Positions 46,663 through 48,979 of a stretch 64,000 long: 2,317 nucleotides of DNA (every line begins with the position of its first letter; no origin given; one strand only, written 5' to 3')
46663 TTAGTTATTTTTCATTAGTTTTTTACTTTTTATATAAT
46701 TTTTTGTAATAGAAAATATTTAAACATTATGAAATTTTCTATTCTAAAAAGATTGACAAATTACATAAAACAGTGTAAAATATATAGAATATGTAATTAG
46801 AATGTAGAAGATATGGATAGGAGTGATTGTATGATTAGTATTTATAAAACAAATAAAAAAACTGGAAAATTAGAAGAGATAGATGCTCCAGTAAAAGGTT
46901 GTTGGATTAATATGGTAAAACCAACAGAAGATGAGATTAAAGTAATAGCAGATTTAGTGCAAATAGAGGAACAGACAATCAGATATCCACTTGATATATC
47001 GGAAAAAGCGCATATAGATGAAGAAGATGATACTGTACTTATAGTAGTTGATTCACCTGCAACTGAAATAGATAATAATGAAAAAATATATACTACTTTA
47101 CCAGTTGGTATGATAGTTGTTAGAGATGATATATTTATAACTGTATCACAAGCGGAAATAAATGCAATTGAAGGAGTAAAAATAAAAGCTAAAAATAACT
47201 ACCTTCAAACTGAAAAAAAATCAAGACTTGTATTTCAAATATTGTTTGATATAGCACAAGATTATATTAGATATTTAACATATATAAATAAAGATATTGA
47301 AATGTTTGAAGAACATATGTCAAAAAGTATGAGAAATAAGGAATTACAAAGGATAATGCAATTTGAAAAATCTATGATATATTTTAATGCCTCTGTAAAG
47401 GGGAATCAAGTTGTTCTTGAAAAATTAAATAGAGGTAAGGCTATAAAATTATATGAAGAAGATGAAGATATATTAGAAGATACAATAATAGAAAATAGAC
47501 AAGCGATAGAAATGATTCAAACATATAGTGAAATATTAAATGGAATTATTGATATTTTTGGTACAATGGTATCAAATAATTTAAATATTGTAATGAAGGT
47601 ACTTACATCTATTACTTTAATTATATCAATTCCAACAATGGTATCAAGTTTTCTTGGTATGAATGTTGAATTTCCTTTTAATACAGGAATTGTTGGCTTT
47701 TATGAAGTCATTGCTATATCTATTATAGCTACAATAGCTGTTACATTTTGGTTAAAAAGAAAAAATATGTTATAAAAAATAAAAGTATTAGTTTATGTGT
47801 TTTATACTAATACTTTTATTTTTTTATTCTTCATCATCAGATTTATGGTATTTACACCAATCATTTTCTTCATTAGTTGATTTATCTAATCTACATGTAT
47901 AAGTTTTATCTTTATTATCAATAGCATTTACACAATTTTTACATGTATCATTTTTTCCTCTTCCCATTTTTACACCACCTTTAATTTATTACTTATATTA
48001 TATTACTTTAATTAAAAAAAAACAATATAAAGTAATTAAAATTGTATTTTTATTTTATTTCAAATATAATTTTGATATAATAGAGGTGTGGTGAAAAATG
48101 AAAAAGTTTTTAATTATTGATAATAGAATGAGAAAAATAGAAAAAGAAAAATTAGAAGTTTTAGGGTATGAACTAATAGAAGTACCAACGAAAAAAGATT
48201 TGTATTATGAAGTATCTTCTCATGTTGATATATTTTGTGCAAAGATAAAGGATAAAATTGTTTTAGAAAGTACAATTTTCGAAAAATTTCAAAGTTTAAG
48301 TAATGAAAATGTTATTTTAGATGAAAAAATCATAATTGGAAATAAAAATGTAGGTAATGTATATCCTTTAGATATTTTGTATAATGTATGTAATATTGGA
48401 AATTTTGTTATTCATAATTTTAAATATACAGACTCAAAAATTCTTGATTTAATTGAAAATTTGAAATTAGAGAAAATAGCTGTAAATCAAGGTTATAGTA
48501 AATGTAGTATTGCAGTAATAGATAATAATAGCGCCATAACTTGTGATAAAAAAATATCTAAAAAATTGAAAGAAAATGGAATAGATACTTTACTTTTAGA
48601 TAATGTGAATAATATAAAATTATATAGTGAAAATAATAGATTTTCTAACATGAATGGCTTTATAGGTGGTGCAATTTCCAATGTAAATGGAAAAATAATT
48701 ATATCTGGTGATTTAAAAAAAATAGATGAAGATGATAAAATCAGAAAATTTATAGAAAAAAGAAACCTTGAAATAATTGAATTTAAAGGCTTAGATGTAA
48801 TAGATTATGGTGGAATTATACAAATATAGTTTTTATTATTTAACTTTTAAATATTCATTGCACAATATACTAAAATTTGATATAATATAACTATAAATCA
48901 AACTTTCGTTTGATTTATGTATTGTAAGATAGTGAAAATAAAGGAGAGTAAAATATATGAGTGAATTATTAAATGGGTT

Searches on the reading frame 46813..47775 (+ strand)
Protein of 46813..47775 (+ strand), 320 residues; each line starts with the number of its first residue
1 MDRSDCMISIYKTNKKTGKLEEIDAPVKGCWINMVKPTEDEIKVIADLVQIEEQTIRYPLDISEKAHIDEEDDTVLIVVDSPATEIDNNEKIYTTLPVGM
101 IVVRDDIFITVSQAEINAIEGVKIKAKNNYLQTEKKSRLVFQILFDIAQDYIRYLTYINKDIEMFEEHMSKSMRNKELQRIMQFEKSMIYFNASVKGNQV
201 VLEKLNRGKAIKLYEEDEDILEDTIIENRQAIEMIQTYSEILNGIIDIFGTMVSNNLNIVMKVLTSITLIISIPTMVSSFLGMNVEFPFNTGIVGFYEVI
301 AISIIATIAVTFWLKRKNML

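Call 58: search_protein_families(library=pfam, proteins=[window:46813-47775:+], max_evalue=0.001)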
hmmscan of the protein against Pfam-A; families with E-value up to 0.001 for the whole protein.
window:46813-47775:+ (320 aa): 1 family
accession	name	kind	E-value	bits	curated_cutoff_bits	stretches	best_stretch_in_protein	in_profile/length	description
PF01544.23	CorA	-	3.4e-52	178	27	1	29-316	4-292/292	CorA-like Mg2+ transporter protein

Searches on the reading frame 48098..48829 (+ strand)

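Call 58: search_protein_families(library=pfam, proteins=[window:48098-48829:+], max_evalue=0.001)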
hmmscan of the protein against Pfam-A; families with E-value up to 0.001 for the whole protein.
window:48098-48829:+ (243 aa): 1 family
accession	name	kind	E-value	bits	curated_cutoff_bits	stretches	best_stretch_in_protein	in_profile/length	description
PF21778.2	DUF6873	-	1.1e-57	195.4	27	1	6-241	1-228/228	Family of unknown function (DUF6873)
